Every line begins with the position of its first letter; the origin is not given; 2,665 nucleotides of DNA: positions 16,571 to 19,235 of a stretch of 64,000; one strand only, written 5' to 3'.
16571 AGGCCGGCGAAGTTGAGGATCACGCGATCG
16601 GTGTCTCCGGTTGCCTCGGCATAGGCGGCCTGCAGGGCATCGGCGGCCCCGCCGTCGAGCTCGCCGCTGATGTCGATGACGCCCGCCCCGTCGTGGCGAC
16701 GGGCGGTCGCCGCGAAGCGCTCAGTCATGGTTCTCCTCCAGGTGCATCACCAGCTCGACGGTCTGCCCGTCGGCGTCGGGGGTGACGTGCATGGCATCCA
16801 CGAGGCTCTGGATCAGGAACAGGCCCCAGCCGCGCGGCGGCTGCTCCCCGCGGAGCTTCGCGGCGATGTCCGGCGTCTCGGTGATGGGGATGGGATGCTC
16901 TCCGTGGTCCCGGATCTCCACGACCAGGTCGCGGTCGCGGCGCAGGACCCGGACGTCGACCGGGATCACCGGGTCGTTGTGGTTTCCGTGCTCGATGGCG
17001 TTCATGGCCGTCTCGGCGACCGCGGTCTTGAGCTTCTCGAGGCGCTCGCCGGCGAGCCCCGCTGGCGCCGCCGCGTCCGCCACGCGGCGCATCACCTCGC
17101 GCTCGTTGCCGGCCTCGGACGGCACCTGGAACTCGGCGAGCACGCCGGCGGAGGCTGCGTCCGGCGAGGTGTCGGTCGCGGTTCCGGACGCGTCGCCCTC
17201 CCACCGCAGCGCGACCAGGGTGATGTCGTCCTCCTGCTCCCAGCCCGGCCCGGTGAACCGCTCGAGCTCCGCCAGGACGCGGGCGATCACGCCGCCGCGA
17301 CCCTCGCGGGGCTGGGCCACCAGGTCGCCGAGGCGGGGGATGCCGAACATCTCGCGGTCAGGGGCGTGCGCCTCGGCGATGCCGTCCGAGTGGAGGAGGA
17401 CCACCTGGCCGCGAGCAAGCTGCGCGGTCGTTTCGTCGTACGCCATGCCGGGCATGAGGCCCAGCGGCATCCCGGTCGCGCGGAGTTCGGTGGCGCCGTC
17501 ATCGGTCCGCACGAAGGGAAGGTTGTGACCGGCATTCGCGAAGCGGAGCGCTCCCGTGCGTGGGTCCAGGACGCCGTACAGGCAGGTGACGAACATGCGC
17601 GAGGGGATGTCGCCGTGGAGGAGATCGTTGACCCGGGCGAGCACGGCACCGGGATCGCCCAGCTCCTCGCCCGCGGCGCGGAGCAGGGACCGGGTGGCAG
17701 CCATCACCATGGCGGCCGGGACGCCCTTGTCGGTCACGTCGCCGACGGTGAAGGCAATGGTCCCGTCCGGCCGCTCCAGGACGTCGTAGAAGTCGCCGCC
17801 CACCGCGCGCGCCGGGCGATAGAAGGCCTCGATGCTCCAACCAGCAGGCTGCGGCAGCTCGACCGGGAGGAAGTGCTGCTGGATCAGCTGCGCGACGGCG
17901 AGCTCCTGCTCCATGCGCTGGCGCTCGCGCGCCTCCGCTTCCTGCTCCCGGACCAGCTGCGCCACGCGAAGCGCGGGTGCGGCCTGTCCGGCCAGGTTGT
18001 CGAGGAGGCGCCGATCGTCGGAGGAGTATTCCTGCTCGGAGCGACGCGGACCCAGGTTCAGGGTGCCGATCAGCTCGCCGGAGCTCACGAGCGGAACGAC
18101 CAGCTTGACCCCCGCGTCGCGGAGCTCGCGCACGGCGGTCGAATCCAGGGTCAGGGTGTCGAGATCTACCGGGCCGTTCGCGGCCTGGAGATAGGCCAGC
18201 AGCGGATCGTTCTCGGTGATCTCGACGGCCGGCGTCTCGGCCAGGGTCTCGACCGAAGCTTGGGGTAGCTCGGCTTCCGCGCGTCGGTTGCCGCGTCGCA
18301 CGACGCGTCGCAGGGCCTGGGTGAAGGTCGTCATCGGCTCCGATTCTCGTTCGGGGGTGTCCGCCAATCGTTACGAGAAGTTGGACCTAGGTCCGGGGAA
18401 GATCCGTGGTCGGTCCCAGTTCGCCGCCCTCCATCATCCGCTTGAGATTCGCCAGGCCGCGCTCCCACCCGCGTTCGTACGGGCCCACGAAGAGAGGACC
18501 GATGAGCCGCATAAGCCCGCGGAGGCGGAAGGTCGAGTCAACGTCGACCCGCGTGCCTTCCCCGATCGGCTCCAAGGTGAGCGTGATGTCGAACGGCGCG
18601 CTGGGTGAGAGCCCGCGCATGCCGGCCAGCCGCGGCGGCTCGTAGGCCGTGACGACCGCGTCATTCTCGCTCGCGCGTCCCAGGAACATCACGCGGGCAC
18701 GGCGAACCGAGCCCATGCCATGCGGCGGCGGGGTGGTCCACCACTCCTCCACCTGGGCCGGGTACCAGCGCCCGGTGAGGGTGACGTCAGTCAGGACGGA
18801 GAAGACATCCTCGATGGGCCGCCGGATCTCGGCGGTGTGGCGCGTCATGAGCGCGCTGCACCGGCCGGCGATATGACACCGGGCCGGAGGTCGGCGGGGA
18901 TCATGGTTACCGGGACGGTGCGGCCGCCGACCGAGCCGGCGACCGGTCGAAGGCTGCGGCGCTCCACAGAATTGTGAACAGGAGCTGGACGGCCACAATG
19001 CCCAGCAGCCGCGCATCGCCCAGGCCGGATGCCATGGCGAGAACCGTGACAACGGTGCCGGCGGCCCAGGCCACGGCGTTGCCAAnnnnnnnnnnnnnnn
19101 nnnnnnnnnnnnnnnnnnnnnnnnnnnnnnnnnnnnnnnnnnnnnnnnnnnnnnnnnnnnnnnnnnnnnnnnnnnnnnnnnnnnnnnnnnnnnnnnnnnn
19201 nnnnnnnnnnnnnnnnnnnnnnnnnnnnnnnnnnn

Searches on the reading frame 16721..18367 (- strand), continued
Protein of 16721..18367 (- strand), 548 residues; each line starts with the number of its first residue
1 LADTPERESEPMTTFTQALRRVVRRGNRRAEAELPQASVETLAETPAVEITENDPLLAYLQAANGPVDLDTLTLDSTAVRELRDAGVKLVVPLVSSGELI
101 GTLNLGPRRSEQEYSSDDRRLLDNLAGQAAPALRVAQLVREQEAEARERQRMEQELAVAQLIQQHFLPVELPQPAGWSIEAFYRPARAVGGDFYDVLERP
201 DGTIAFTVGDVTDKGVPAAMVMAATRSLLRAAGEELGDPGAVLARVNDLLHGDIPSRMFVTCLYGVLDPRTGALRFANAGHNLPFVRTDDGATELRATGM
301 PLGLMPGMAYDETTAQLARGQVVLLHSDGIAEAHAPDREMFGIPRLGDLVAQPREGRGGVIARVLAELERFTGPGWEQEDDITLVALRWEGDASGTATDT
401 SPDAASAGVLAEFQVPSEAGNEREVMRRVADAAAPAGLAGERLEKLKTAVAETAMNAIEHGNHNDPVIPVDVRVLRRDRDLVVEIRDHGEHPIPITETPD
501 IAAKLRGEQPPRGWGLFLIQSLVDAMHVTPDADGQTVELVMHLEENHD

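Call 75: find_related_loci(query=A7, collection=genome_contigs, flank=7000)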
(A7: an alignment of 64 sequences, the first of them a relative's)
Query A7 (537 aa) in genome_contigs; peptide patterns used: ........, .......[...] (x = any residue, [..] = any of these).
600 stretches matched a pattern (row limit reached: there are more); 587 encode a relative of the query (tblastn E <= 1e-3); the best 80 are kept; 80 distinct loci.
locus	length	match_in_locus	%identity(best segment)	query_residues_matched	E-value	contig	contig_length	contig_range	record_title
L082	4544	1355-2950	58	1-537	0e+0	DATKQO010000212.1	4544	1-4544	MAG TPA_asm: Gaiellaceae bacterium isolate SMAG_U14004 k141_913818, whole genome shotgun sequence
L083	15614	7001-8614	59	1-537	0e+0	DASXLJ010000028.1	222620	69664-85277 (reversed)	MAG TPA_asm: Gaiellaceae bacterium isolate SMAG_U5299 k141_3084388, whole genome shotgun sequence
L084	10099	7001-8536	58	33-537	0e+0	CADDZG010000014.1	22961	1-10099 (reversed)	Actinobacteria bacterium isolate 23 genome assembly, contig: NODE_1396_length_22961_cov_35.252474, whole genome shotgun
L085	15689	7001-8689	56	1-537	4e-176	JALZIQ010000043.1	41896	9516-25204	MAG: Actinomycetota bacterium isolate MOJ bin18 SC8837-39_k127_448175, whole genome shotgun sequence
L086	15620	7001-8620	54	1-537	6e-175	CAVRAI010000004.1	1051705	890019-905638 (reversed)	MAG: uncultured Chloroflexia bacterium isolate MFD00031.bin.1.177 genome assembly, contig: contig_19800, whole genome sh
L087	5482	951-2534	58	1-533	2e-177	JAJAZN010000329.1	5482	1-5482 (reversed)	MAG: Thermoleophilia bacterium isolate CAN_BIN38 c_000000198144, whole genome shotgun sequence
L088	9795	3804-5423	53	1-537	7e-173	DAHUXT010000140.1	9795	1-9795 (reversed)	MAG TPA_asm: Ktedonobacteria bacterium isolate clean1966 NODE_140_length_9795_cov_1.901008, whole genome shotgun sequenc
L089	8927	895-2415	58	33-532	2e-170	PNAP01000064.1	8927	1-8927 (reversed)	MAG: Chloroflexi bacterium isolate palsa_1032 73.20110800_P1D.67_contig_38772, whole genome shotgun sequence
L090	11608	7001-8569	55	29-537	5e-167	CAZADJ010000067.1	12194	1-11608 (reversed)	MAG TPA_asm: uncultured Actinomycetota bacterium isolate SRP284430_co1_153 genome assembly, contig: NODE_3677_length_121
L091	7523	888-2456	56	1-531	7e-167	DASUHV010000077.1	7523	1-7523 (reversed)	MAG TPA_asm: Gaiellales bacterium isolate SMAG_U1443 k141_965031, whole genome shotgun sequence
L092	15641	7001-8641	51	1-533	3e-164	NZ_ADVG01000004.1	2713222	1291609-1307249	Ktedonobacter racemifer DSM 44963 strain SOSP1-21 Krac_Contig203, whole genome shotgun sequence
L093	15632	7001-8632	56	1-530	3e-163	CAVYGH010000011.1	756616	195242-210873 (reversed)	MAG: uncultured Chloroflexia bacterium isolate MFD00392.bin.2.85 genome assembly, contig: contig_37756, whole genome sho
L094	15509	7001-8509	56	34-531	1e-161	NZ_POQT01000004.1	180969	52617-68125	Blastococcus saxobsidens strain DSM 44509 contig00004, whole genome shotgun sequence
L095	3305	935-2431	57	36-537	2e-160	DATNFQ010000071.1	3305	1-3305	MAG TPA_asm: Patescibacteria group bacterium isolate SMAG_U11299 k141_2238899, whole genome shotgun sequence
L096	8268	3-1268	59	103-535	2e-149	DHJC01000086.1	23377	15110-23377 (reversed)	MAG TPA_asm: Chloroflexi bacterium UBA4730 UBA4730_contig_1223, whole genome shotgun sequence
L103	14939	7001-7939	56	63-376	4e-105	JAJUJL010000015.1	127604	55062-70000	MAG: Chloroflexota bacterium isolate bin116 k141_436328_length_127604_cov_23.0031, whole genome shotgun sequence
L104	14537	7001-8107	47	14-401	8e-101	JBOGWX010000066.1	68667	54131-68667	MAG: Actinomycetota bacterium isolate M3-S_metabat2.bin.336 k127_3743560, whole genome shotgun sequence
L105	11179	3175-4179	48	41-376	7e-99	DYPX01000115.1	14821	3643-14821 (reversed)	MAG TPA_asm: Caldilinea aerophila isolate SulCav_GS10_10_2_45_229 SulCav_GS10_10_6209_length_14821_cov_140_690370, whole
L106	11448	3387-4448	50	27-380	8e-98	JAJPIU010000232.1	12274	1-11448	MAG: Proteobacteria bacterium isolate Centralia_MAG_377 k107_13333265, whole genome shotgun sequence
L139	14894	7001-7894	39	77-374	6e-46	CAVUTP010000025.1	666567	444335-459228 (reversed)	MAG: uncultured Acidobacteriota bacterium isolate MFD03899.bin.2.164 genome assembly, contig: contig_8010, whole genome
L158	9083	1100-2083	37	57-377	4e-42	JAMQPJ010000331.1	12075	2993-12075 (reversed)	MAG: Thermoanaerobaculia bacterium isolate CH5 k141_2617821, whole genome shotgun sequence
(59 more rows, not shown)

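Call 78: search_protein_families(library=pfam, proteins=[L103:5477-8008:+, L104:5561-8125:+, L105:1906-4188:+, L106:2478-4448:+, L158:2-2089:+, L139:5090-7909:+], max_evalue=0.01)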
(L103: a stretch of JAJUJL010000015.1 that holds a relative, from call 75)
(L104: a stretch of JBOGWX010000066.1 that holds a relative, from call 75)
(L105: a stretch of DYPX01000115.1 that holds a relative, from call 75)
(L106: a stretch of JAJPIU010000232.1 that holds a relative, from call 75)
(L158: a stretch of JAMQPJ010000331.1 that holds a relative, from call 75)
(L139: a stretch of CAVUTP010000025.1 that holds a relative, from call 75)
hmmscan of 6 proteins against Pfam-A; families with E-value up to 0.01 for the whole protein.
L103:5477-8008:+ (844 aa): 5 families
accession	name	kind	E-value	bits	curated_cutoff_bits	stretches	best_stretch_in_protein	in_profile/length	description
PF07228.17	SpoIIE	-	3.9e-54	184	25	1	636-821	2-189/192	Stage II sporulation protein E (SpoIIE)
PF13185.12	GAF_2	-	4.7e-08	33.8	28.6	1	514-568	83-135/136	GAF domain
PF01590.32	GAF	-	2.2e-07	31.9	22.4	1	509-568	77-133/133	GAF domain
PF13492.12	GAF_3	-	1.6e-06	29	27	1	512-568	73-127/129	GAF domain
PF19529.4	DUF6057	-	0.0033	16.8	29.8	1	139-341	74-246/569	Family of unknown function (DUF6057)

L104:5561-8125:+ (855 aa): 4 families
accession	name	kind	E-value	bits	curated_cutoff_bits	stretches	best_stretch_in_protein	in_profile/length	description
PF07228.17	SpoIIE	-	8e-51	173.1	25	1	639-826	2-191/192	Stage II sporulation protein E (SpoIIE)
PF13185.12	GAF_2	-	1.3e-06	29.1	28.6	1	522-571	91-135/136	GAF domain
PF01590.32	GAF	-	1.1e-05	26.4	22.4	1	426-571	1-133/133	GAF domain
PF13492.12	GAF_3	-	0.0001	23.2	27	1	523-571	81-127/129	GAF domain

L105:1906-4188:+ (761 aa): 5 families
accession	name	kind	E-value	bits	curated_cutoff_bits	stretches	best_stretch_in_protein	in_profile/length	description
PF07228.17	SpoIIE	-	7.4e-53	179.8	25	1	574-760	1-191/192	Stage II sporulation protein E (SpoIIE)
PF13185.12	GAF_2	-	0.00029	21.5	28.6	1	463-507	92-135/136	GAF domain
PF01590.32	GAF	-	0.00086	20.3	22.4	1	385-507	1-133/133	GAF domain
PF13492.12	GAF_3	-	0.00091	20.1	27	0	459-507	80-127/129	GAF domain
PF06570.16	DUF1129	-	0.0037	17.3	29.1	1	184-255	110-183/207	Protein of unknown function (DUF1129)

L106:2478-4448:+ (657 aa): 4 families
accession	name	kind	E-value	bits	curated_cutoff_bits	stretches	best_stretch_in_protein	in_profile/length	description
PF07228.17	SpoIIE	-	5.9e-53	180.1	25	1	467-655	2-191/192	Stage II sporulation protein E (SpoIIE)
PF01590.32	GAF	-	0.00039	21.4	22.4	1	272-396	2-130/133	GAF domain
PF13185.12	GAF_2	-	0.00087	19.9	28.6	1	271-396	3-132/136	GAF domain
PF13492.12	GAF_3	-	0.0091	16.8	27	0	312-396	44-124/129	GAF domain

L158:2-2089:+ (696 aa): 4 families
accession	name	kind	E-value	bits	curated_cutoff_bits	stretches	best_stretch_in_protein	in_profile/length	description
PF07228.17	SpoIIE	-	3.1e-44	151.6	25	1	503-695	1-191/192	Stage II sporulation protein E (SpoIIE)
PF01590.32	GAF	-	0.00028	21.9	22.4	1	340-433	47-131/133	GAF domain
PF13185.12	GAF_2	-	0.00096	19.8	28.6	1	356-436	60-136/136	GAF domain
PF13492.12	GAF_3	-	0.0034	18.2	27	0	386-436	79-128/129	GAF domain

L139:5090-7909:+ (940 aa): 4 families
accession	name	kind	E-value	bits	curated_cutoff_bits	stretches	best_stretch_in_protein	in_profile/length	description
PF07228.17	SpoIIE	-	2.2e-51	175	25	1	747-939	2-191/192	Stage II sporulation protein E (SpoIIE)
PF01590.32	GAF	-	4.9e-09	37.3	22.4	1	502-683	2-133/133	GAF domain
PF13492.12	GAF_3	-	3.5e-08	34.4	27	1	603-684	49-128/129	GAF domain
PF13185.12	GAF_2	-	2e-07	31.7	28.6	1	632-684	88-136/136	GAF domain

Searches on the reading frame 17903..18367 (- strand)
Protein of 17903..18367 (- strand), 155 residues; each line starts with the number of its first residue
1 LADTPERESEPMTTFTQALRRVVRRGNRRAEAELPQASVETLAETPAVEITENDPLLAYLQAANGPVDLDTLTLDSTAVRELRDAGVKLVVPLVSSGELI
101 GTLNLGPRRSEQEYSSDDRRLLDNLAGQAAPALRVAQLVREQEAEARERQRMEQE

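Call 27: search_protein_families(library=pfam, proteins=[window:17903-18367:-], max_evalue=10)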
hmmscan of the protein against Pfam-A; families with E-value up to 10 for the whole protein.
seq(155 aa): 4 families
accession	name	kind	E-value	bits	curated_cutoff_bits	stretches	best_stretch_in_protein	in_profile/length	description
PF13185.12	GAF_2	-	1.1e-08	35.8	28.6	1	85-133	91-135/136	GAF domain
PF13492.12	GAF_3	-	7.6e-08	33.3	27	1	46-133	44-127/129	GAF domain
PF01590.32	GAF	-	2.9e-07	31.5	22.4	1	57-133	55-133/133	GAF domain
PF06018.20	CodY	-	0.033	14.1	29.5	1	63-148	86-167/177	CodY GAF-like domain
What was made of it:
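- Adding the tail did not extend the Pfam GAF match on a chimera (call 27).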

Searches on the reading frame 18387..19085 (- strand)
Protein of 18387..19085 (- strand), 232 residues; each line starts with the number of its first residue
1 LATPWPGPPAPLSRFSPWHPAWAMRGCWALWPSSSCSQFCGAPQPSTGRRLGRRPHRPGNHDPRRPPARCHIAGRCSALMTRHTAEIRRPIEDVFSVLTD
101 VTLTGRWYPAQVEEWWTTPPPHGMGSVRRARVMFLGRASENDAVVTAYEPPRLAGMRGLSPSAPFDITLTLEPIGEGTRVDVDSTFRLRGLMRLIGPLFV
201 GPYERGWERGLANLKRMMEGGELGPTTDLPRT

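Call 20: search_protein_families(library=pfam, proteins=[window:18387-19085:-], max_evalue=0.001)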
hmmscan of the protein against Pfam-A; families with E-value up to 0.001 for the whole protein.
window:18387-19085:- (232 aa): 2 families
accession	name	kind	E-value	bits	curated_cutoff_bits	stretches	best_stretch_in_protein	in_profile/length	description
PF10604.15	Polyketide_cyc2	-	3.6e-17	63.4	27.4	1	83-219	6-142/142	Polyketide cyclase / dehydrase and lipid transport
PF08327.17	AHSA1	-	3.2e-06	27.8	22.1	1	90-219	3-125/125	Activator of Hsp90 ATPase homolog 1-like protein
